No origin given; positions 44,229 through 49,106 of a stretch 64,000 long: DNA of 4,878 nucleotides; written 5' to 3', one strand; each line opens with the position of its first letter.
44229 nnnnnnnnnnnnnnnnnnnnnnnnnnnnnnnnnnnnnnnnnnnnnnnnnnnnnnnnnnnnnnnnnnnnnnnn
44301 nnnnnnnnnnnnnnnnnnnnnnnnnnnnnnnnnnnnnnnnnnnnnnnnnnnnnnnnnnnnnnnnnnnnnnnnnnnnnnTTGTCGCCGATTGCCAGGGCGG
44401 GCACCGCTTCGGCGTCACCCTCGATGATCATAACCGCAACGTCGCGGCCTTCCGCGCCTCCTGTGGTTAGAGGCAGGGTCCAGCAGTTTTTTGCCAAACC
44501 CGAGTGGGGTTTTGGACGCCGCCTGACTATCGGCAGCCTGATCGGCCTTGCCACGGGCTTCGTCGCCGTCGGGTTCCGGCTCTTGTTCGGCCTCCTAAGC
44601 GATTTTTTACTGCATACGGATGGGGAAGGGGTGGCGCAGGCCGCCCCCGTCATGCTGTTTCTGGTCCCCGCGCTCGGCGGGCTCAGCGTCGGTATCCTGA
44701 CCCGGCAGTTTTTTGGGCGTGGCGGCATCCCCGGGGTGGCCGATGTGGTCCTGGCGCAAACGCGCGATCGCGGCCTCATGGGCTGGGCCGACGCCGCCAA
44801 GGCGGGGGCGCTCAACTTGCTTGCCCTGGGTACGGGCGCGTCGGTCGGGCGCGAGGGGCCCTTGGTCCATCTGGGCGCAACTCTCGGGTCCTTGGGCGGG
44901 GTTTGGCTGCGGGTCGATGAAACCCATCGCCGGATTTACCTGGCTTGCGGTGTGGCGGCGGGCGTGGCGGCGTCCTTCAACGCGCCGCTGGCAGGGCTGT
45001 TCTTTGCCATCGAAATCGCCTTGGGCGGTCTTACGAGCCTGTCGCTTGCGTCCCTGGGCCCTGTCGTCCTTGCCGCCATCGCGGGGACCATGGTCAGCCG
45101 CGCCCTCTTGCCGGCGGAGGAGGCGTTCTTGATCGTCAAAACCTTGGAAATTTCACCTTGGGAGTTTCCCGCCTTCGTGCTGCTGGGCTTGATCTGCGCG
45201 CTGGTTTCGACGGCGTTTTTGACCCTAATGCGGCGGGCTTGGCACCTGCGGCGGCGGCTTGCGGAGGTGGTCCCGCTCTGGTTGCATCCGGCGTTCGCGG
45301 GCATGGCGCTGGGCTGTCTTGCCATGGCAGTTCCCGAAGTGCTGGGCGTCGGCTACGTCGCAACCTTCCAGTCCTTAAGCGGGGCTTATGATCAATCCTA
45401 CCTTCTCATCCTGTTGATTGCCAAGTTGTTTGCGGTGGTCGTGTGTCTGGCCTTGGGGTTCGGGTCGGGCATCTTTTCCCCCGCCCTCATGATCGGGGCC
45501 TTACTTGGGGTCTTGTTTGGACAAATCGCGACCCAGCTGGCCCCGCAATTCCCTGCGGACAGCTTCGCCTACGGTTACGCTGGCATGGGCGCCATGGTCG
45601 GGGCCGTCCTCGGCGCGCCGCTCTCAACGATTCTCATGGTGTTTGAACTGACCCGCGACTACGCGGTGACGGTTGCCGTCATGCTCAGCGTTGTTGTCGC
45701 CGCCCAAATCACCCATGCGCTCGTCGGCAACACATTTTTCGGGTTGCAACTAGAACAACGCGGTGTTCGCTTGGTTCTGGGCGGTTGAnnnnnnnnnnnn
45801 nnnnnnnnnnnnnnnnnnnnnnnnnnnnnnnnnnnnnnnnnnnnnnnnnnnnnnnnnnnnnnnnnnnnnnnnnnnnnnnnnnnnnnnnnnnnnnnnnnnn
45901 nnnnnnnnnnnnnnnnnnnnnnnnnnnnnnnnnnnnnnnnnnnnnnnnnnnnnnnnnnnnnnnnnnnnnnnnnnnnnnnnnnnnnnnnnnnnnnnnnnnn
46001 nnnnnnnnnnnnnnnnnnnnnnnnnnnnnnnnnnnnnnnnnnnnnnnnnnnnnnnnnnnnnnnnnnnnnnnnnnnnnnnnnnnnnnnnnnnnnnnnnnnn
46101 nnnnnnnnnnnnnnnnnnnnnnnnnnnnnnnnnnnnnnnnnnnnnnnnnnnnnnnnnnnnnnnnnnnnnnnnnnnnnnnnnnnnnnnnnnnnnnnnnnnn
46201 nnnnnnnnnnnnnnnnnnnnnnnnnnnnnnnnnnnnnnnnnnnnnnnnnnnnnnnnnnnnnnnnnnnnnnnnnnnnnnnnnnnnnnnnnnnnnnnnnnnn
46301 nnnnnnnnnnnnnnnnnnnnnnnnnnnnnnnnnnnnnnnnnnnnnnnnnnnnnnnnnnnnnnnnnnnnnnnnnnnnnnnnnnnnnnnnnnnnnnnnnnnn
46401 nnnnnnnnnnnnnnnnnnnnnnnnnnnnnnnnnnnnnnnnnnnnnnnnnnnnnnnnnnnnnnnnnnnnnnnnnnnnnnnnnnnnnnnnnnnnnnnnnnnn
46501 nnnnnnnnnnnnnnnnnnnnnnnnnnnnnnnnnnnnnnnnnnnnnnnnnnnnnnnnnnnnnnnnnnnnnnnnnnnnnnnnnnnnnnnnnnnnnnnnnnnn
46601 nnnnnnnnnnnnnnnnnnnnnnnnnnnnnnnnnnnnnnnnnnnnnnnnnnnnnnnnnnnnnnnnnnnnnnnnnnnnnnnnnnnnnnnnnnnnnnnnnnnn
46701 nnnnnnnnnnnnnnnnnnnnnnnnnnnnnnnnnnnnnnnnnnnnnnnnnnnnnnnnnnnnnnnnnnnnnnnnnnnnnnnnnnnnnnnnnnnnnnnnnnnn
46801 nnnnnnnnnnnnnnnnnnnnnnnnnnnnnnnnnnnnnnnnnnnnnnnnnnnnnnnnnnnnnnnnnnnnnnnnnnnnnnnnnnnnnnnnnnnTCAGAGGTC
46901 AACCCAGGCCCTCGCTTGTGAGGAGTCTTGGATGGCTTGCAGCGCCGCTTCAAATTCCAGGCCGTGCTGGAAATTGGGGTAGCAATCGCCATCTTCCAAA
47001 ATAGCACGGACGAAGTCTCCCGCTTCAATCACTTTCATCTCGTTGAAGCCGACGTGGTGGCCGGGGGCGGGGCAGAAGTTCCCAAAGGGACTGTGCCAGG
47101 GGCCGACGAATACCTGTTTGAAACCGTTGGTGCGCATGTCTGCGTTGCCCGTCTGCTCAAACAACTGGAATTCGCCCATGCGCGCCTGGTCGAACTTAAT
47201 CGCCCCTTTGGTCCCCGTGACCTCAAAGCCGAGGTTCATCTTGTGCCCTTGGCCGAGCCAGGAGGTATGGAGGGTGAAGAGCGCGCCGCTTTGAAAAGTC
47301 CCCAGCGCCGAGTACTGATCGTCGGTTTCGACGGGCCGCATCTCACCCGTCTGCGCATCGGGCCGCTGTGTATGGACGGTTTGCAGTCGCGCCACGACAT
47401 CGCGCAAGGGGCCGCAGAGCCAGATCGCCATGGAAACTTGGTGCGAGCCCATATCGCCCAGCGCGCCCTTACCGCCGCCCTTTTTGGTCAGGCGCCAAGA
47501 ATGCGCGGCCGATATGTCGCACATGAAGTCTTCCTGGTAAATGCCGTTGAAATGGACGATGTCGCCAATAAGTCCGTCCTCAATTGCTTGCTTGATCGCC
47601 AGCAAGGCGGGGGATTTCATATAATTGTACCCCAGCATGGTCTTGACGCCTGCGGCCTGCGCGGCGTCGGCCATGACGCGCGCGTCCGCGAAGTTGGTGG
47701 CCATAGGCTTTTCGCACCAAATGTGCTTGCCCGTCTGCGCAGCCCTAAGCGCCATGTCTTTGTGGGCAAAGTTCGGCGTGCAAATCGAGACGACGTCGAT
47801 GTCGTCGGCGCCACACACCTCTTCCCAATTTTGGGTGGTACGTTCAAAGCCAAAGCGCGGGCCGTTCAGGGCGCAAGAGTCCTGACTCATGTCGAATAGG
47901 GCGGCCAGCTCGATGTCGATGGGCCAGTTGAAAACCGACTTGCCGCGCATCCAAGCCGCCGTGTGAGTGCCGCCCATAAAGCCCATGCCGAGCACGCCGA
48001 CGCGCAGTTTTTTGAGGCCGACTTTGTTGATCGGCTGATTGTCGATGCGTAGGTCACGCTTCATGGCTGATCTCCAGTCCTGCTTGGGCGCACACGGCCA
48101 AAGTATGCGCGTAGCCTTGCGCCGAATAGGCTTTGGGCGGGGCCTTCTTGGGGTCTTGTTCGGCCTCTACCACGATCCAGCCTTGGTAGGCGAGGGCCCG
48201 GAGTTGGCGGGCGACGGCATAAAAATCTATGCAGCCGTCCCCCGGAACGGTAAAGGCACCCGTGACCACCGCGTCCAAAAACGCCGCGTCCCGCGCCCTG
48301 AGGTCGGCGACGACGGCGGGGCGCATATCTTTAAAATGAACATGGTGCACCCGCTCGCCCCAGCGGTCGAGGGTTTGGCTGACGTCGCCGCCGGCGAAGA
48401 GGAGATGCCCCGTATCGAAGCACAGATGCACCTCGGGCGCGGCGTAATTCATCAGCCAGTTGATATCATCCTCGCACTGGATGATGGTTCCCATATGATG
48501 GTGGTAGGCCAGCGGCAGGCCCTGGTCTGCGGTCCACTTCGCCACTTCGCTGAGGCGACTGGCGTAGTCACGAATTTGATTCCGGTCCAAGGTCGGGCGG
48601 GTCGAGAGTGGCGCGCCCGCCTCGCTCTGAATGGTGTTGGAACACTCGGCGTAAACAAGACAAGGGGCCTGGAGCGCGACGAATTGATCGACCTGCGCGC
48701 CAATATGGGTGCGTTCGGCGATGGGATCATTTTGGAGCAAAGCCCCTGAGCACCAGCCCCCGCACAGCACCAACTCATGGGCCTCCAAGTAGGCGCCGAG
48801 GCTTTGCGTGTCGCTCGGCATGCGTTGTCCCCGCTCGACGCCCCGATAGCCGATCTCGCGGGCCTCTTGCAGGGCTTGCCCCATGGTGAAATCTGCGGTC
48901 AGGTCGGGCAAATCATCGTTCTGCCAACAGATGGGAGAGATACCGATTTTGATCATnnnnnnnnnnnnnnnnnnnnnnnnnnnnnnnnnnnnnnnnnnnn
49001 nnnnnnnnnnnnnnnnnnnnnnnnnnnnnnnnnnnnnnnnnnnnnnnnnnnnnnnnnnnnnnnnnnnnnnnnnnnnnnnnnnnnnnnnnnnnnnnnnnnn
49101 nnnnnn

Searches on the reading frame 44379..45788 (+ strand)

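Call 6: search_protein_families(library=pfam, proteins=[window:44379-45788:+], max_evalue=0.001)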
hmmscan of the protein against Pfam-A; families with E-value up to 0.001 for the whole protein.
window:44379-45788:+ (469 aa): 1 family
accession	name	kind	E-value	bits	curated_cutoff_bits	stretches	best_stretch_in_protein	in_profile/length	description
PF00654.25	Voltage_CLC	-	1.3e-79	268.4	24.8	1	100-444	1-344/346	Voltage gated chloride channel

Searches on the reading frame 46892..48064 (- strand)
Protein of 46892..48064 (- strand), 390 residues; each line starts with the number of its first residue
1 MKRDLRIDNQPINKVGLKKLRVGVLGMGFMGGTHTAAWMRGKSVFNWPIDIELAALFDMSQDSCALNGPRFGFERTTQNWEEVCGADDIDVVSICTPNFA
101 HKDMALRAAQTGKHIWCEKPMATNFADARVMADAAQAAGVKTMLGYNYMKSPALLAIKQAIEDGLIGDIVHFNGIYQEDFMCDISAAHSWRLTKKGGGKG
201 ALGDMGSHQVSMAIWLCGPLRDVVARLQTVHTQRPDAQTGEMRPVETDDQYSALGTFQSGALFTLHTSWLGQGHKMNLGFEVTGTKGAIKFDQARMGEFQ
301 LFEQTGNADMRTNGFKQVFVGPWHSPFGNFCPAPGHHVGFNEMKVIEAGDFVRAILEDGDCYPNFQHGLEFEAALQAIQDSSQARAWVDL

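Call 6: search_protein_families(library=pfam, proteins=[window:46892-48064:-], max_evalue=0.001)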
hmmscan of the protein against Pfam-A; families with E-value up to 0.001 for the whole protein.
window:46892-48064:- (390 aa): 4 families
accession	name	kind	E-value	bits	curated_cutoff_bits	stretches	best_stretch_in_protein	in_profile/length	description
PF22725.1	GFO_IDH_MocA_C3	-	2.9e-29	102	27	1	155-289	2-123/124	GFO/IDH/MocA C-terminal domain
PF01408.29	GFO_IDH_MocA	-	3e-24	86.4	24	1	20-146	1-120/120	Oxidoreductase family, NAD-binding Rossmann fold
PF02894.22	GFO_IDH_MocA_C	-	8.7e-19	68.6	22.9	1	158-390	1-218/218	Oxidoreductase family, C-terminal alpha/beta domain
PF22685.1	Gal80p_C-like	-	0.00038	21.1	29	1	152-291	1-150/152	Gal80p, C-terminal domain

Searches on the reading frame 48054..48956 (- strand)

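Call 6: search_protein_families(library=pfam, proteins=[window:48054-48956:-], max_evalue=0.001)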
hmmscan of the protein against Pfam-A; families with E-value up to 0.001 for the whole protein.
window:48054-48956:- (300 aa): 1 family
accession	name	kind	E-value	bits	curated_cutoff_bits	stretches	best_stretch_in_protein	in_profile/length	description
PF01261.30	AP_endonuc_2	-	2.9e-26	93.1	31.1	1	29-279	1-240/249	Xylose isomerase-like TIM barrel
